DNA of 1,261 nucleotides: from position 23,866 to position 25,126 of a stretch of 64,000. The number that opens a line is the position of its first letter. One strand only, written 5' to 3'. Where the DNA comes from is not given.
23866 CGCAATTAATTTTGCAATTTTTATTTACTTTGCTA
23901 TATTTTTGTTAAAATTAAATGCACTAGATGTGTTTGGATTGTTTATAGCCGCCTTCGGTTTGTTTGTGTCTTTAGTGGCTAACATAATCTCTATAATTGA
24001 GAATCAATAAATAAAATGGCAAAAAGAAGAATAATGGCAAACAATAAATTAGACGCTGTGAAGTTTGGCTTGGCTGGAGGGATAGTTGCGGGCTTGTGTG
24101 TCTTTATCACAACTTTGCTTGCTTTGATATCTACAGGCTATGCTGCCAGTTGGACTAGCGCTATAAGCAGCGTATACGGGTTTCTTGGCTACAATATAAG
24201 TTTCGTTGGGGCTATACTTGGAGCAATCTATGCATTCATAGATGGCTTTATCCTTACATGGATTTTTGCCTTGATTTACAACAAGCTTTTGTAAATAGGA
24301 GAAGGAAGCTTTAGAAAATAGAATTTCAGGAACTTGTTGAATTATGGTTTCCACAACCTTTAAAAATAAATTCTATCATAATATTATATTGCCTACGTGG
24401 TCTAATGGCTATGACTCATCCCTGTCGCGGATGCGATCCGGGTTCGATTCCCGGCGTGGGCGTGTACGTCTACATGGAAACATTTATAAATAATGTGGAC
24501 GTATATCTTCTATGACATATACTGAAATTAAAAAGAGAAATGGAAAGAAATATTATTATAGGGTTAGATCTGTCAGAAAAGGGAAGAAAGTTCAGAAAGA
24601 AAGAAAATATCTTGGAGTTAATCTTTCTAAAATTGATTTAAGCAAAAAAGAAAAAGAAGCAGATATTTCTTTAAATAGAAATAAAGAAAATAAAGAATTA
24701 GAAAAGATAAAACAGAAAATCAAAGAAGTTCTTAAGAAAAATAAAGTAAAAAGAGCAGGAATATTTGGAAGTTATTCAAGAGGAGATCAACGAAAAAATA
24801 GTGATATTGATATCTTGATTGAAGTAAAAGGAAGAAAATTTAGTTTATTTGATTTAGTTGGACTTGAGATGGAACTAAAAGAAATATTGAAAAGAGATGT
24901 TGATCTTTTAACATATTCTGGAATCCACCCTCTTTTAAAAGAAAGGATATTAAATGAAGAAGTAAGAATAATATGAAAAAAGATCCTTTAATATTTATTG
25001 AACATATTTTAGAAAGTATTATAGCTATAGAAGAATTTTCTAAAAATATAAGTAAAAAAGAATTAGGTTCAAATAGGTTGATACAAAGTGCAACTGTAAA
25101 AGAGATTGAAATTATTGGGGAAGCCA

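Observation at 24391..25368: tRNA-Asp 3'-end is duplicated 0.9 kb downstream, bracketing an MNT/HepT cassette: att-like scar of an integration event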

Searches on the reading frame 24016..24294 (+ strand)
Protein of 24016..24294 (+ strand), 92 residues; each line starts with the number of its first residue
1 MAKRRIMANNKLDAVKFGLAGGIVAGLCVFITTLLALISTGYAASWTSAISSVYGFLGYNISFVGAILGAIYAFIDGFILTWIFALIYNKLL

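Call 6: search_protein_families(library=pfam, proteins=[window:24016-24294:+], max_evalue=0.01)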
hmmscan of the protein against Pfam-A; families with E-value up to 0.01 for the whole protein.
window:24016-24294:+ (92 aa): 0 families

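Call 28: find_homologous_proteins(query=window:24016-24294:+, max_evalue=0.00001)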
Query window:24016-24294:+ (92 aa): 59 proteins with E <= 0.00001 among 64 candidates.
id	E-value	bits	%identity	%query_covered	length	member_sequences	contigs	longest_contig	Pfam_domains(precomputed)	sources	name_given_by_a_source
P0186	1.3e-49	184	100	100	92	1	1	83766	-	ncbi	-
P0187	4.4e-30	121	72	93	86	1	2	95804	-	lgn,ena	-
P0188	4.4e-30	121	72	92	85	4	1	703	-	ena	-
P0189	3.7e-29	118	66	92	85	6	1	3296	PF18926.6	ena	-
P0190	4.0e-29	118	63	100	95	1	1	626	PF18926.6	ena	-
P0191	4.6e-29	118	71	92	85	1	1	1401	PF18926.6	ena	-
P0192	7.0e-28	114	67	89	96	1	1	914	-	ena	-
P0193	1.5e-27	113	65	96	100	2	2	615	-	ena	-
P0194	2.3e-27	113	67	88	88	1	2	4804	-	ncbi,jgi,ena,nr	ncbi:MAG: hypothetical protein DRM99_05095 [Thermoplasmata archaeon]|nr:MAG: hypothetical protein DR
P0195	3.9e-27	112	61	100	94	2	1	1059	-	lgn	-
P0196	9.1e-27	111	60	99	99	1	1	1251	-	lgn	-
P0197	1.2e-26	110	64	90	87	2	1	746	-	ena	-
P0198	1.6e-26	110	61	90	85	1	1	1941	-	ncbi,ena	-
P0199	3.3e-26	109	61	98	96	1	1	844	-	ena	-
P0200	6.6e-26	108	61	91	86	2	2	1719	-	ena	-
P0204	6.7e-25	105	62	96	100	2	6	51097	-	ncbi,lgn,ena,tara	tara:strand:- start:16080 stop:16382 length:303 start_codon:yes stop_codon:yes gene_type:complete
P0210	2.1e-22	97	66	89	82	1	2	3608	-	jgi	-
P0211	4.4e-22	96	58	91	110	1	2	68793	-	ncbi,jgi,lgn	-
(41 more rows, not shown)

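Call 29: find_encoding_contigs(protein=P0187, flank=10000, max_places=3)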
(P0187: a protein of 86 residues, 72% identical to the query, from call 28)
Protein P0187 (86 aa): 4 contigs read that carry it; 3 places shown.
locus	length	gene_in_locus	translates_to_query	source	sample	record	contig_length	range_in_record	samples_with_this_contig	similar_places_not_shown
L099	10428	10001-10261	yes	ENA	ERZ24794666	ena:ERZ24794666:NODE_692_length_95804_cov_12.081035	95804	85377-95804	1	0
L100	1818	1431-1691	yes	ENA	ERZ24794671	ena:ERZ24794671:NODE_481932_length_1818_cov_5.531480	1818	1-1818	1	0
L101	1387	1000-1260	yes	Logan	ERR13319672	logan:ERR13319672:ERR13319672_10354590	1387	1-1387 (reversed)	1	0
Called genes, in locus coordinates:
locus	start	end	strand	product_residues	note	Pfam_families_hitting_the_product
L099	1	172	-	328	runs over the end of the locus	PF01866:Diphthamide_syn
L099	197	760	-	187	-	PF00578:AhpC-TSA, PF08534:Redoxin, PF10417:1-cysPrx_C (weak)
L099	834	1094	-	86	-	PF00111:Fer2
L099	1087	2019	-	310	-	PF00890:FAD_binding_2 (faint), PF07992:Pyr_redox_2, PF13738:Pyr_redox_3, PF00070:Pyr_redox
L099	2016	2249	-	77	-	PF00462:Glutaredoxin, PF13417:GST_N_3 (weak)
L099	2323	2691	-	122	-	-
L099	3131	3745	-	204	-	PF02223:Thymidylate_kin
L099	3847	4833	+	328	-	PF02511:Thy1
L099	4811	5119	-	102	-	PF00338:Ribosomal_S10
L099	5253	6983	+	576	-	PF00999:Na_H_Exchanger, PF02254:TrkA_N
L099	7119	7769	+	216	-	PF01936:NYN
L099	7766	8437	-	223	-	-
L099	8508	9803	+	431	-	PF02403:Seryl_tRNA_N, PF00587:tRNA-synt_2b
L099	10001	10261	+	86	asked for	-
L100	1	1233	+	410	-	?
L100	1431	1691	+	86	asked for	-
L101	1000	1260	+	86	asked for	-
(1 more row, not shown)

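Call 30: find_encoding_contigs(protein=P0189, flank=10000, max_places=3)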
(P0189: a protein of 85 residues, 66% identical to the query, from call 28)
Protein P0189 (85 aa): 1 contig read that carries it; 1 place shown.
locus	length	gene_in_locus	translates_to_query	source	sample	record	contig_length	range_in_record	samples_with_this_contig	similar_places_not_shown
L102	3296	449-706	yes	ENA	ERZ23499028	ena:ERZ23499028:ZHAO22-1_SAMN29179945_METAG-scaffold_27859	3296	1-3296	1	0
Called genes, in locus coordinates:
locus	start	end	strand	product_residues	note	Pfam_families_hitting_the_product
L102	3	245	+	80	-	?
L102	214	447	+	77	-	-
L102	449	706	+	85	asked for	PF18926:DUF5676 (weak)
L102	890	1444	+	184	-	-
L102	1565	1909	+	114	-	-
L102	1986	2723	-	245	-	PF01978:TrmB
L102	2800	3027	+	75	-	-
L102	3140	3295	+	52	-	?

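Call 34: find_encoding_contigs(protein=P0204, flank=10000, max_places=4)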
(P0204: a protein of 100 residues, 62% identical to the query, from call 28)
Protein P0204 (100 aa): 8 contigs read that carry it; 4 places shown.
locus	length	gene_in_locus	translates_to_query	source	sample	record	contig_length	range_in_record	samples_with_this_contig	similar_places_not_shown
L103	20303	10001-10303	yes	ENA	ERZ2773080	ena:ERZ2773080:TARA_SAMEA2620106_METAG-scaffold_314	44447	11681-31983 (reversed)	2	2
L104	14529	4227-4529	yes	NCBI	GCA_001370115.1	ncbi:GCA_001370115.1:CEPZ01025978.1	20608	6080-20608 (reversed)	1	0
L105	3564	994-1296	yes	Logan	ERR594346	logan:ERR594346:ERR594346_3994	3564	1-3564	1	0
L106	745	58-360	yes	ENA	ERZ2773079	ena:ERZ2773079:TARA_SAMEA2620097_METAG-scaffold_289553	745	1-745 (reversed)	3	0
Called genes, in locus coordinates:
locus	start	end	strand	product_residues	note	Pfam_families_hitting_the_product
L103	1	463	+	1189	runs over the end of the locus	PF14890:Intein_splicing, PF14528:LAGLIDADG_3, PF00009:GTP_EFTU, PF03144:GTP_EFTU_D2, PF22042:EF-G_D2, PF14492:EFG_III, PF03764:EFG_IV, PF00679:EFG_C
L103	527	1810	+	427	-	PF00009:GTP_EFTU, PF01926:MMR_HSR1 (faint), PF03144:GTP_EFTU_D2, PF03143:GTP_EFTU_D3, PF22594:GTP-eEF1A_C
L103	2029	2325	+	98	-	-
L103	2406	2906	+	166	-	PF03703:bPH_2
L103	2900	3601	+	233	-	-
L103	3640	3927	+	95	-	PF01866:Diphthamide_syn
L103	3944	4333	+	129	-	-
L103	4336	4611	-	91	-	-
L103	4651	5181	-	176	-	PF00160:Pro_isomerase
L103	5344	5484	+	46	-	-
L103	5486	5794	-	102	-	PF00338:Ribosomal_S10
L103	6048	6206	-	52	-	-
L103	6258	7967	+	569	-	PF00999:Na_H_Exchanger, PF02254:TrkA_N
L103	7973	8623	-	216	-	-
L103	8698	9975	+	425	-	PF02403:Seryl_tRNA_N, PF00587:tRNA-synt_2b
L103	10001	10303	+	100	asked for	-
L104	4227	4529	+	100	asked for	-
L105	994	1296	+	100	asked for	-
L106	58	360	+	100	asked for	-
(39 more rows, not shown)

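Call 35: find_encoding_contigs(protein=P0211, flank=10000, max_places=3)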
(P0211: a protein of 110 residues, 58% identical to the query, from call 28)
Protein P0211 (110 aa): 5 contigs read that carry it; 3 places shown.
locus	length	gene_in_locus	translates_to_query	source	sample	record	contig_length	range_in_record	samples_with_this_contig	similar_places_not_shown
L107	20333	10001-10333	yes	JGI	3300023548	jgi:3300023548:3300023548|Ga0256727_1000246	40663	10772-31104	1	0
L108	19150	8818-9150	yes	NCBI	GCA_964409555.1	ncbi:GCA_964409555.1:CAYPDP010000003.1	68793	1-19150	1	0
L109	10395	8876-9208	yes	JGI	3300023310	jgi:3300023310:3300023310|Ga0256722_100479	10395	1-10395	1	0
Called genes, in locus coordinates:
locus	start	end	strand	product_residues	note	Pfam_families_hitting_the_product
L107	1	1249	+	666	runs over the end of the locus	PF13290:CHB_HEX_C_1, PF13287:Fn3_assoc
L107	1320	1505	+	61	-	-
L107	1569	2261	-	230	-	PF02223:Thymidylate_kin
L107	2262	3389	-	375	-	PF02511:Thy1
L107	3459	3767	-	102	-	PF00338:Ribosomal_S10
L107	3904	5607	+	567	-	PF00999:Na_H_Exchanger, PF02254:TrkA_N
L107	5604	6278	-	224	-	-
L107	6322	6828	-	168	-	PF03734:YkuD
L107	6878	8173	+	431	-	PF02403:Seryl_tRNA_N, PF00587:tRNA-synt_2b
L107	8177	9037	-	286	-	PF13353:Fer4_12, PF04055:Radical_SAM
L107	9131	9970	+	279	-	-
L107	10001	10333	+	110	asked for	-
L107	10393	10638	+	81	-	-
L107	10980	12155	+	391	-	PF00133:tRNA-synt_1 (faint), PF01406:tRNA-synt_1e, PF09334:tRNA-synt_1g, PF09190:DALR_2 (faint), PF01921:tRNA-synt_1f (weak), PF09334:tRNA-synt_1g (weak)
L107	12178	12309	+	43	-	PF23493:CysS_C (weak)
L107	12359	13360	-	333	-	-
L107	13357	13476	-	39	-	-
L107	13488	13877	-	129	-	-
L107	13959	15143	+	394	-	-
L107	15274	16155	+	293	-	-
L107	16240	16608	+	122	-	-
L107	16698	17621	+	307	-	PF00413:Peptidase_M10 (weak), PF07705:CARDB (weak)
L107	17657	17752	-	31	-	-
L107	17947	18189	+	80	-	-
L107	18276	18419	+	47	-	-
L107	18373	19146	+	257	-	PF20706:GT4-conflict, PF00534:Glycos_transf_1, PF13692:Glyco_trans_1_4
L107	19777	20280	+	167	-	-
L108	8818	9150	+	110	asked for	-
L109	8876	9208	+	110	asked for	-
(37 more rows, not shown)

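Call 47: find_encoding_contigs(protein=P0194, flank=10000, max_places=4)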
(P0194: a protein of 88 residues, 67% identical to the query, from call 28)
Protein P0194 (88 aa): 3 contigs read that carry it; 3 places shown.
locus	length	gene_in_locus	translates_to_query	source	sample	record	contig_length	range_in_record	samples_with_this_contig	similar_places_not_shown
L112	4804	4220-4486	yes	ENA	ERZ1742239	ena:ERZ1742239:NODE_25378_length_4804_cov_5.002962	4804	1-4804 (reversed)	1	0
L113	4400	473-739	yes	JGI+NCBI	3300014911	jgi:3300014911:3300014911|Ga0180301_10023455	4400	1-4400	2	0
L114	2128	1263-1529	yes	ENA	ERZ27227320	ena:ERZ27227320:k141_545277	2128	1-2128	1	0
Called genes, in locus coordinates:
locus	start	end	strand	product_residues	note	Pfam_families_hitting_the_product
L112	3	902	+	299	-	?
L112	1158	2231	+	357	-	PF00091:Tubulin, PF12327:FtsZ_C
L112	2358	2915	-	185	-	PF14512:TM1586_NiRdase, PF00881:Nitroreductase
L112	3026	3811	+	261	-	PF01609:DDE_Tnp_1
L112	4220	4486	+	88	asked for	-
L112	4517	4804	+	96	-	?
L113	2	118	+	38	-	?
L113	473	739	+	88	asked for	-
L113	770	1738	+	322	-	PF02504:FA_synthesis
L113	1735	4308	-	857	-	PF00690:Cation_ATPase_N, PF00122:E1-E2_ATPase, PF00702:Hydrolase, PF13246:Cation_ATPase, PF08282:Hydrolase_3 (weak), PF00689:Cation_ATPase_C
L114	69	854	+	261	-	PF01609:DDE_Tnp_1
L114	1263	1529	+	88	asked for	-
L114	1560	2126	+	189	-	?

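Call 50: find_encoding_contigs(protein=P0210, flank=10000, max_places=4)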
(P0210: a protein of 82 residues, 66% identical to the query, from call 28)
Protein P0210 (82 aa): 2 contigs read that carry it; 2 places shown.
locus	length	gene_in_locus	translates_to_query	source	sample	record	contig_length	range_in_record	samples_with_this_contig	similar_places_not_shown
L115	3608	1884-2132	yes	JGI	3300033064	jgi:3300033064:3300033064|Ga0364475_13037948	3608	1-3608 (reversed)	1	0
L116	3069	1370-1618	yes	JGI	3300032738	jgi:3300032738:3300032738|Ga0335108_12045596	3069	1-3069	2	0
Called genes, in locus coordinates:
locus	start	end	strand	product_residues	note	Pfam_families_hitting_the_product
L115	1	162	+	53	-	?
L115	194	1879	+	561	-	PF14716:HHH_8, PF14520:HHH_5 (weak), PF14791:DNA_pol_B_thumb, PF02811:PHP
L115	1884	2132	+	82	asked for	-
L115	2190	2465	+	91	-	PF04014:MazE_antitoxin (weak)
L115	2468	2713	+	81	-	PF05016:ParE_toxin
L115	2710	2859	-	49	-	-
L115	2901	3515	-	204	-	PF12706:Lactamase_B_2, PF13483:Lactamase_B_3, PF00753:Lactamase_B (faint)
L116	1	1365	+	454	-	?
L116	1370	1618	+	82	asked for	-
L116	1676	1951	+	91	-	PF04014:MazE_antitoxin (weak)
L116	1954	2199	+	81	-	PF05016:ParE_toxin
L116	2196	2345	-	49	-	-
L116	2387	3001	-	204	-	PF12706:Lactamase_B_2, PF13483:Lactamase_B_3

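Call 55: search_protein_families(library=pfam, proteins=[L102:890-1444:+, L102:1565-1909:+, L102:2800-3027:+], max_evalue=0.001)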
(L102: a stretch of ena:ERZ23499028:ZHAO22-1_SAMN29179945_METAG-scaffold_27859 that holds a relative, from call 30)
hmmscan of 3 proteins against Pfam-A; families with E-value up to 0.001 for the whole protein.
L102:890-1444:+ (184 aa): 0 families

L102:1565-1909:+ (114 aa): 0 families

L102:2800-3027:+ (75 aa): 0 families

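Call 75: search_protein_families(library=pfam, proteins=[L099:2628-2876:-, L099:2323-2691:-], max_evalue=1)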
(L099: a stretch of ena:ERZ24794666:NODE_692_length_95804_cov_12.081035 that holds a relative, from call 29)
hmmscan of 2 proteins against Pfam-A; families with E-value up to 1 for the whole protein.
L099:2628-2876:- (82 aa): 0 families

L099:2323-2691:- (122 aa): 0 families

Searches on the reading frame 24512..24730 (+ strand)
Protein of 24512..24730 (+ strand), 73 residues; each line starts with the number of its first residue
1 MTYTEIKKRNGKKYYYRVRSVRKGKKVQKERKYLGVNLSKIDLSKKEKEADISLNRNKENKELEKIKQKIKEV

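Call 75: search_protein_families(library=pfam, proteins=[window:24512-24730:+], max_evalue=1)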
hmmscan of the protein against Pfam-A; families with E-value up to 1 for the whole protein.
seq(73 aa): 1 family
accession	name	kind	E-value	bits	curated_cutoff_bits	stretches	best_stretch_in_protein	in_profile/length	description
PF06679.17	DUF1180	-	0.74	10.7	27.7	1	15-44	115-146/167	Membrane protein FAM174-like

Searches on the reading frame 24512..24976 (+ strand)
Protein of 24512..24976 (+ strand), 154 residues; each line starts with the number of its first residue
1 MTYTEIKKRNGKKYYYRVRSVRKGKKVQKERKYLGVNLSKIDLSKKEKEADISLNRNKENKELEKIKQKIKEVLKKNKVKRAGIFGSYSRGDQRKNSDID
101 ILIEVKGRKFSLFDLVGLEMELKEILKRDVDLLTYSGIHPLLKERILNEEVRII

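Call 6: search_protein_families(library=pfam, proteins=[window:24512-24976:+], max_evalue=0.01)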
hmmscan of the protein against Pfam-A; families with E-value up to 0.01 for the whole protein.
window:24512-24976:+ (154 aa): 4 families
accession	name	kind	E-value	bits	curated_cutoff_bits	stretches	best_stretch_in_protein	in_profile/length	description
PF01909.29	NTP_transf_2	-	1.6e-17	64.1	21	1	67-149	2-89/93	Nucleotidyltransferase domain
PF18765.7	Polbeta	-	1.8e-17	63.7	26.9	1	68-153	1-87/93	Polymerase beta, Nucleotidyltransferase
PF14792.12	DNA_pol_B_palm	-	0.00035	21.2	25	1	61-133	5-70/113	DNA polymerase beta palm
PF22600.2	MTPAP-like_central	-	0.0019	18.7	27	1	58-110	21-70/139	Poly(A) RNA polymerase, mitochondrial-like, central palm domain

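Call 9: find_encoding_contigs(protein=window:24512-24976:+, flank=10000, max_places=10)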
Protein window:24512-24976:+ (154 aa): no gene with exactly this product is on record in the collection.
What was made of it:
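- Tried and rejected: It is not on record (call 9).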

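Call 90: predict_structure(protein=window:24512-24976:+)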
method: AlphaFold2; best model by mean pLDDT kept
length: 154 residues; sequences in the alignment: 1
mean_pLDDT: 52.9   pTM: 0.42
mean pLDDT of the five models: 52.9, 52.1, 44.2, 40.6, 40.3
residues with pLDDT >= 90: 0; 70-90: 25; 50-70: 51; < 50: 78
segments of 3 or more residues with pLDDT < 50: 1-5, 10-44, 47-56, 85-100, 135-139
pLDDT, mean of each block of 10 residues (from residue 1): 46 44 42 40 45 49 68 73 44 43 52 69 72 50 57 53
secondary structure, 60 per line:
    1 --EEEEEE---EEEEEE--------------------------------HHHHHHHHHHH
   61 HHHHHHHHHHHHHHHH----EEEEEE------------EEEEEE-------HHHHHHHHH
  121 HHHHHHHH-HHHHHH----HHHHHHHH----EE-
elements in order: E3-8 E12-17 H50-76 E81-86 E99-104 H112-128 H130-135 H140-147
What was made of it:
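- Tried and rejected: AlphaFold on the single MNT sequence gave a poor model (pLDDT 53, call 90) and was not used for fold search.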

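Call 91: search_protein_representatives(protein=window:24512-24976:+)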
Query: 154 residues. Proteins with E-value up to 0.001 (for the whole library): 7542; up to 1e-10: 568; up to 1e-30: 5. The best 150 are listed.
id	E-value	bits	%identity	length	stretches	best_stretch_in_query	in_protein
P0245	2.1e-44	167.4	53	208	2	71-154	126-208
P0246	5.0e-40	153.2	60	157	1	1-154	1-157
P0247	7.9e-40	152.6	59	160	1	1-154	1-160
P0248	8.2e-39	149.3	60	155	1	1-154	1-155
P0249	4.5e-32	127.5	54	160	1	1-154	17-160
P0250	2.0e-30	122.1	46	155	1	4-154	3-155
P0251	2.0e-29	118.9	65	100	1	63-154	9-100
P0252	2.5e-29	118.6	59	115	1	1-105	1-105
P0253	7.0e-28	113.9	45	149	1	1-153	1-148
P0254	2.3e-27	112.2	50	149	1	1-153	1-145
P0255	6.3e-27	110.8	62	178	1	47-154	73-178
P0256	4.8e-26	107.9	45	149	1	1-154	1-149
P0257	3.5e-25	105.1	56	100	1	58-154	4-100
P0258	3.7e-25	105.1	54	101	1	57-154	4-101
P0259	2.0e-24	102.7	63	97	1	61-154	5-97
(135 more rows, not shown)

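Call 96: find_related_loci(query=A4, collection=viral_contigs, flank=4000)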
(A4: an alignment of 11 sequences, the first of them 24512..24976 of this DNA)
Query A4 (154 aa) in viral_contigs; peptide patterns used: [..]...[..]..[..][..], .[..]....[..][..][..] (x = any residue, [..] = any of these).
124 stretches matched a pattern; 5 encode a relative of the query (tblastn E <= 1e-3); 5 distinct loci.
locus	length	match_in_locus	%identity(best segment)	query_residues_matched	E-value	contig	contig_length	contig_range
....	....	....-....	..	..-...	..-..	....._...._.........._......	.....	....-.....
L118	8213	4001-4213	35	64-133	1e-10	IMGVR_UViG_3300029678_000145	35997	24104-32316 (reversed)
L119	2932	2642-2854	35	64-133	1e-10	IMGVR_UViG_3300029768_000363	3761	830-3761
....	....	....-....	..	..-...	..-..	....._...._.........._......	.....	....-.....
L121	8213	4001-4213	35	64-133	1e-10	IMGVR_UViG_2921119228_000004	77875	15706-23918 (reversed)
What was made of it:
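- Tried and rejected: MNT relatives on viral contigs, which matched only at 35% over the domain (call 96).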

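Call 107: search_protein_families(library=ncbifam, proteins=[window:24512-24976:+], max_evalue=0.001)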
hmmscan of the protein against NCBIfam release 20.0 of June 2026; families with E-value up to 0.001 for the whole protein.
window:24512-24976:+ (154 aa): 3 families
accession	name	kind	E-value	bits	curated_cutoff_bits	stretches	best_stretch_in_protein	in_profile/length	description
NF047752.1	MntA_antitoxin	equivalog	7.7e-15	54.7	60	1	76-153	4-80/106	type VII toxin-antitoxin system MntA family adenylyltransferase antitoxin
NF012212.1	ANT_9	subfamily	0.00011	21.5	340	1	60-106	3-48/249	aminoglycoside nucleotidyltransferase ANT(9)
NF051895.1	anti_phage_HalB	equivalog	0.0002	21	190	1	84-109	4-29/211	anti-phage Hailong system nucleotidyltransferase HalB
